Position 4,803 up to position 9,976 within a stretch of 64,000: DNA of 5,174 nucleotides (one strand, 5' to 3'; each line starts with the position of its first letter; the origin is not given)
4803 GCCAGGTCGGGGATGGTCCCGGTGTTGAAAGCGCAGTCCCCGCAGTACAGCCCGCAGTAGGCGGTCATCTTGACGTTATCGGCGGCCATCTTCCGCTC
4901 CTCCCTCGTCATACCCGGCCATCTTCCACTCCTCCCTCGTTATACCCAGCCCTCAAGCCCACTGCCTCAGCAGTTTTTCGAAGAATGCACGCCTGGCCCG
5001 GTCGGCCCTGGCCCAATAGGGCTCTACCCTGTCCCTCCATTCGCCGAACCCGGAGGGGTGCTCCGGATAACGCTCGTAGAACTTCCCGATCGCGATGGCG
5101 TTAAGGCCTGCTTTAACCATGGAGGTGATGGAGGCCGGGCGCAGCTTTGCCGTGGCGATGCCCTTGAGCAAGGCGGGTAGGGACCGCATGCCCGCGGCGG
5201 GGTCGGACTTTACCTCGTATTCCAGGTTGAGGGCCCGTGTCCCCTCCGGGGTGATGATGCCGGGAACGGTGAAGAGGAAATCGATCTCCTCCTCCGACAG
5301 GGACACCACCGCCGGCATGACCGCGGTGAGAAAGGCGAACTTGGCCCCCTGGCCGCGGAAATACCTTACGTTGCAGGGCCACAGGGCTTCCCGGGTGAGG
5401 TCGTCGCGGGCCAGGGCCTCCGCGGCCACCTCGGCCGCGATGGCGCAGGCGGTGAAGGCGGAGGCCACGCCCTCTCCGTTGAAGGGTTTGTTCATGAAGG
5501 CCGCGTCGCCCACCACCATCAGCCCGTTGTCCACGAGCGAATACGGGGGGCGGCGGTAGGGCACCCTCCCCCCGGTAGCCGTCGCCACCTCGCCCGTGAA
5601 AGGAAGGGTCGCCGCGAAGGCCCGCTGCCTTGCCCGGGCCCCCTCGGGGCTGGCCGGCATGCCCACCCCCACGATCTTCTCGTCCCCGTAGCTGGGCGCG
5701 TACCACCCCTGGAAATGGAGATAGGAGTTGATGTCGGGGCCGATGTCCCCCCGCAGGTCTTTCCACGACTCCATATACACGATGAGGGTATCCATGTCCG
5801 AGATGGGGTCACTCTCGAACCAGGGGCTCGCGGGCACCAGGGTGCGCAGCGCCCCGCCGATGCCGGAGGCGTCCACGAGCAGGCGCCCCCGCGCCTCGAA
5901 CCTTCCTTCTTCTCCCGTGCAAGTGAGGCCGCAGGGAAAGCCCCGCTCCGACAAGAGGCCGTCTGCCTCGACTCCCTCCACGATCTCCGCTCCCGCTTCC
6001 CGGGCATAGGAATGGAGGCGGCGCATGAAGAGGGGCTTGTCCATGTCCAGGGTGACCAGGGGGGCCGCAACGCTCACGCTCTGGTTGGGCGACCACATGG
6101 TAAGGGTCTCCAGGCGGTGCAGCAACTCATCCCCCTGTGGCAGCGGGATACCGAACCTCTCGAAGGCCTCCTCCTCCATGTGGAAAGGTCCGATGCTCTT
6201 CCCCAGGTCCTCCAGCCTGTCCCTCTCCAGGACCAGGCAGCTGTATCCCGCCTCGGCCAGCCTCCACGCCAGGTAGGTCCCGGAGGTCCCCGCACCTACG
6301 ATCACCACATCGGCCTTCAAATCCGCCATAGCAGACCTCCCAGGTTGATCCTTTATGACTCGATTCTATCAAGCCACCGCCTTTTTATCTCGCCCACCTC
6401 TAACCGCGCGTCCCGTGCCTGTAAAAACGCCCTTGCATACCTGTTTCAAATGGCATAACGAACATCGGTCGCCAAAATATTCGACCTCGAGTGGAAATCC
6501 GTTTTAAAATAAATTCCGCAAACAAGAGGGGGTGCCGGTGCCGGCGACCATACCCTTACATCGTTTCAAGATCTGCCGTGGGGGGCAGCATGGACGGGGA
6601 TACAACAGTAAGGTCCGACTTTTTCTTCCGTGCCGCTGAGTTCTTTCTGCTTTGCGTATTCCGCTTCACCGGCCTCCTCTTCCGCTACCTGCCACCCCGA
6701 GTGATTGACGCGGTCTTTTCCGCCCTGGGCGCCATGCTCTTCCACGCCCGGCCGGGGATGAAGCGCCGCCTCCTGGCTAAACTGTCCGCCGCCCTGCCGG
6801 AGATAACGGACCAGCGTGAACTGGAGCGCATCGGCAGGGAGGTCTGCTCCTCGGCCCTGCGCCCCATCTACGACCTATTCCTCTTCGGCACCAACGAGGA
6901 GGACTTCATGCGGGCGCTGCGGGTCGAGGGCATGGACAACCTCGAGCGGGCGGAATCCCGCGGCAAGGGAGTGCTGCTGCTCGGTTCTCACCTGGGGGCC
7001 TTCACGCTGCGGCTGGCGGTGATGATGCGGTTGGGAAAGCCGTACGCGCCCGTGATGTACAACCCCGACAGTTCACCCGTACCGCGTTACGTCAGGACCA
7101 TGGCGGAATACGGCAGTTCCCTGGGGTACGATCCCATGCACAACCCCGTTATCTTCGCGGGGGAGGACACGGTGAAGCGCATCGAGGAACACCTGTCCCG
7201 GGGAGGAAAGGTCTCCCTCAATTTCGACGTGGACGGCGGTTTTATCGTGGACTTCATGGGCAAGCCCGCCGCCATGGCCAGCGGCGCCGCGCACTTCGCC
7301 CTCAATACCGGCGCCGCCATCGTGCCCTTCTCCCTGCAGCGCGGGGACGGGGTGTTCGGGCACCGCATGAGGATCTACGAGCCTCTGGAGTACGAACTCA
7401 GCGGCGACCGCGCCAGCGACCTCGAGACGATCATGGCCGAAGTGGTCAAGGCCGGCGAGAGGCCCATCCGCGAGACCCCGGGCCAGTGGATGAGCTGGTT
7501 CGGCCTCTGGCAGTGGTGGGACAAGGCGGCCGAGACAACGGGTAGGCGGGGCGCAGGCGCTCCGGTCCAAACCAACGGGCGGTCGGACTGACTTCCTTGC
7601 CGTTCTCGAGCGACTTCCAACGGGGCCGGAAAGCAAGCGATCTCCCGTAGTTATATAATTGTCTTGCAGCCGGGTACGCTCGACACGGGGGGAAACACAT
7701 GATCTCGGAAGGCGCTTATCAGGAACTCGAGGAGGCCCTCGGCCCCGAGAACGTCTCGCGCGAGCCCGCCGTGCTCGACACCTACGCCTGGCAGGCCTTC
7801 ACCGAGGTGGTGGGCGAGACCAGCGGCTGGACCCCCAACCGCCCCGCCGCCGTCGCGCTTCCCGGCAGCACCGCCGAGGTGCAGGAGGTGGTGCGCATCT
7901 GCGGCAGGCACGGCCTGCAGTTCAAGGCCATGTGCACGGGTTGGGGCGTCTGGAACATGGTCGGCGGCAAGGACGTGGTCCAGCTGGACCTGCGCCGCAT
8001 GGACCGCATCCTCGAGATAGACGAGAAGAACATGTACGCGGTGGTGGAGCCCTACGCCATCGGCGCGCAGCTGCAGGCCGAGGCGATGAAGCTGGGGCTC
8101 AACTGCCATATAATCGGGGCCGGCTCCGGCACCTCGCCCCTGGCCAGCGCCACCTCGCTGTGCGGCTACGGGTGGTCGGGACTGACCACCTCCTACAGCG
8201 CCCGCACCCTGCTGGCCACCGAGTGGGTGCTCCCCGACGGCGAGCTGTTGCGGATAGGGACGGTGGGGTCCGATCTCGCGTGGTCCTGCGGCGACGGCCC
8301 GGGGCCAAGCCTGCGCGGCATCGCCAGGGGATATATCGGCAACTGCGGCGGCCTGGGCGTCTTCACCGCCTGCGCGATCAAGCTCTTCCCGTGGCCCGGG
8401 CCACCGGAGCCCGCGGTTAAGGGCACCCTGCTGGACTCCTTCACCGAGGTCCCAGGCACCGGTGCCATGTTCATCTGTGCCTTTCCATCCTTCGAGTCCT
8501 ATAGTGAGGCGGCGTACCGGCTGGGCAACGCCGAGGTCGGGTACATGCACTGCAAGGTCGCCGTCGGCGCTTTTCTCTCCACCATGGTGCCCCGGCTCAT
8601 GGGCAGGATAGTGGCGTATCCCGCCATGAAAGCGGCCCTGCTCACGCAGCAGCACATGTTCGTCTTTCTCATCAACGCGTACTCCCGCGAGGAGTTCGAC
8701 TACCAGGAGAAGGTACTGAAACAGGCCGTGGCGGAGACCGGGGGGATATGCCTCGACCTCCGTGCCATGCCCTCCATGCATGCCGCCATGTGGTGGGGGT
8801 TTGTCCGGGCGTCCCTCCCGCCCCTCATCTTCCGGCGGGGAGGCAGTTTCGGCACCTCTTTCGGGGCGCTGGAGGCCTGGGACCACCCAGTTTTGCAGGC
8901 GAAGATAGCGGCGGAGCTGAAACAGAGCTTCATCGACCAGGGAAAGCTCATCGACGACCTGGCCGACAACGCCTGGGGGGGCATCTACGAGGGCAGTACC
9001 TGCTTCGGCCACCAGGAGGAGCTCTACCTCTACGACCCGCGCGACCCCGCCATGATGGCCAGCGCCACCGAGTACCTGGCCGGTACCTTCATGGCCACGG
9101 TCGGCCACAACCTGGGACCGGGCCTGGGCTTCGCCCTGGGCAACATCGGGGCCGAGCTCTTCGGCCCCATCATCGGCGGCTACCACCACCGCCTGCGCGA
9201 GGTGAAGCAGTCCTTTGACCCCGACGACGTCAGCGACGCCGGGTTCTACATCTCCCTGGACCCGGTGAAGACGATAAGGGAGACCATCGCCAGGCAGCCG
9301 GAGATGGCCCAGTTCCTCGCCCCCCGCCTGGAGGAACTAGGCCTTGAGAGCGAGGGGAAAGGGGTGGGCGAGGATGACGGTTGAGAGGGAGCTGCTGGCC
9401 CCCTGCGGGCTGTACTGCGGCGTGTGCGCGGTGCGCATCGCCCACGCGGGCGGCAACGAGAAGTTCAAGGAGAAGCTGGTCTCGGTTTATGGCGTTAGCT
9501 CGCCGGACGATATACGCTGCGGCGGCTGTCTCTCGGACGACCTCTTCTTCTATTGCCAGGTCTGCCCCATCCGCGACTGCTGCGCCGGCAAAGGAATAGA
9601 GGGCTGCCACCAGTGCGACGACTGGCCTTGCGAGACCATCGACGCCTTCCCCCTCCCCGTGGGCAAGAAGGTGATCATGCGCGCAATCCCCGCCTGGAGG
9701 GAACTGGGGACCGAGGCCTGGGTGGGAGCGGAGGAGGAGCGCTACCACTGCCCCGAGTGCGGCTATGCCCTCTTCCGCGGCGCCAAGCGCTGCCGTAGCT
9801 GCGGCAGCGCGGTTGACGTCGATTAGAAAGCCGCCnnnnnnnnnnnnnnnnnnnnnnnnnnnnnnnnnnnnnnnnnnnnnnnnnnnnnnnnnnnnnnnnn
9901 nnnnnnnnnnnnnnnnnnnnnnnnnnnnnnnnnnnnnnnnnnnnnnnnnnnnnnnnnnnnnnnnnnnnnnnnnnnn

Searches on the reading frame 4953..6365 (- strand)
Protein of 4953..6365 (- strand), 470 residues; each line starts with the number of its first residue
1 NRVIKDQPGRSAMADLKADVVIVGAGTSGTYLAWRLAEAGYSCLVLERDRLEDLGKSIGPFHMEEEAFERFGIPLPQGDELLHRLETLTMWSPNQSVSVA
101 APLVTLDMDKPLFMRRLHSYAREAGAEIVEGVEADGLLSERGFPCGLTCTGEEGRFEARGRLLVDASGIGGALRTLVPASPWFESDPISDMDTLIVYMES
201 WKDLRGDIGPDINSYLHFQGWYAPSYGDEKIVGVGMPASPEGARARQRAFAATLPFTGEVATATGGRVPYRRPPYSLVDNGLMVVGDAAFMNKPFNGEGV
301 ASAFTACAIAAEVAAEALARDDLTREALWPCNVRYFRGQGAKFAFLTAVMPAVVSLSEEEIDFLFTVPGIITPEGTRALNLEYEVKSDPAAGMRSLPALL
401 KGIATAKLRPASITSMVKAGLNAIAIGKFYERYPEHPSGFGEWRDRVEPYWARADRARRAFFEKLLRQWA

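Call 15: search_protein_families(library=pfam, proteins=[window:4953-6365:-], max_evalue=0.001)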
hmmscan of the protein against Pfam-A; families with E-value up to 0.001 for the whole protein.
window:4953-6365:- (470 aa): 5 families
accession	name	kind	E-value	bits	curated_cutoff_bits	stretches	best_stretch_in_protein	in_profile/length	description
PF01266.30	DAO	-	2e-11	44.4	27.9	1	19-51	1-34/353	FAD dependent oxidoreductase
PF00890.30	FAD_binding_2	-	6.7e-08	32.6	20.4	0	19-48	1-30/414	FAD binding domain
PF01494.25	FAD_binding_3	-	1.3e-06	28.4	22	1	18-50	2-34/349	FAD binding domain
PF13450.12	NAD_binding_8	-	2.4e-06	28.2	21.9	1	22-49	1-28/68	NAD(P)-binding Rossmann-like domain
PF04820.20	Trp_halogenase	-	8.4e-05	22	21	0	105-173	152-217/458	Tryptophan halogenase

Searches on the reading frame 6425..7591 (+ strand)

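Call 15: search_protein_families(library=pfam, proteins=[window:6425-7591:+], max_evalue=0.001)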
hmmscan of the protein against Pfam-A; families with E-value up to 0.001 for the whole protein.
window:6425-7591:+ (388 aa): 1 family
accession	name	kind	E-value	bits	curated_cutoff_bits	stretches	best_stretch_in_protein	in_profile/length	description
PF03279.18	Lip_A_acyltrans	-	5.6e-21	75.4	22.3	1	81-358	21-288/295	Bacterial lipid A biosynthesis acyltransferase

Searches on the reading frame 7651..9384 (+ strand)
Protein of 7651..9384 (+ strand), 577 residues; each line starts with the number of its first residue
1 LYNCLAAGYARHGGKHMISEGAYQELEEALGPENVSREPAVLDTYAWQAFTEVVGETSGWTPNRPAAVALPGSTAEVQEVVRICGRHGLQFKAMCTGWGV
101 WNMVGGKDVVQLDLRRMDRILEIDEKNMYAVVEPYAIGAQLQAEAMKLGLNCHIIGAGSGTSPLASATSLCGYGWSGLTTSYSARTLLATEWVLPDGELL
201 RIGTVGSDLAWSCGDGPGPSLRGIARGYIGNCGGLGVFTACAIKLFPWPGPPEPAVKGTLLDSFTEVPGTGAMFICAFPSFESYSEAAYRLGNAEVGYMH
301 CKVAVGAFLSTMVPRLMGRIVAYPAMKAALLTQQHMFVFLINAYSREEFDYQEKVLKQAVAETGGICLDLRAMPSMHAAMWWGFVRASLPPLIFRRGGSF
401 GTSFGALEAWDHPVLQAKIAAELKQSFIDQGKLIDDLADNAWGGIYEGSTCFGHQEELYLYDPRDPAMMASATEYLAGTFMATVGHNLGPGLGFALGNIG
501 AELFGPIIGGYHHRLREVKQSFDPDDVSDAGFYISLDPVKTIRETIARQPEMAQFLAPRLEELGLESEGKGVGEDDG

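Call 15: search_protein_families(library=pfam, proteins=[window:7651-9384:+], max_evalue=0.001)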
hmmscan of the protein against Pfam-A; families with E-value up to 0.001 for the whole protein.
window:7651-9384:+ (577 aa): 1 family
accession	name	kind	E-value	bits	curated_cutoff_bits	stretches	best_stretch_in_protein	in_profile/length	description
PF01565.28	FAD_binding_4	-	1e-19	71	26.4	1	65-202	1-138/139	FAD binding domain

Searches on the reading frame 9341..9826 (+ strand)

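Call 15: search_protein_families(library=pfam, proteins=[window:9341-9826:+], max_evalue=0.001)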
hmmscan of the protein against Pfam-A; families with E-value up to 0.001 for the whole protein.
window:9341-9826:+ (161 aa): 1 family
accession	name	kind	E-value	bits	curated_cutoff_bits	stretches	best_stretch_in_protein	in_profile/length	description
PF12675.12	DUF3795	-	1.2e-16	61.4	22.6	1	19-101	2-82/83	Protein of unknown function (DUF3795)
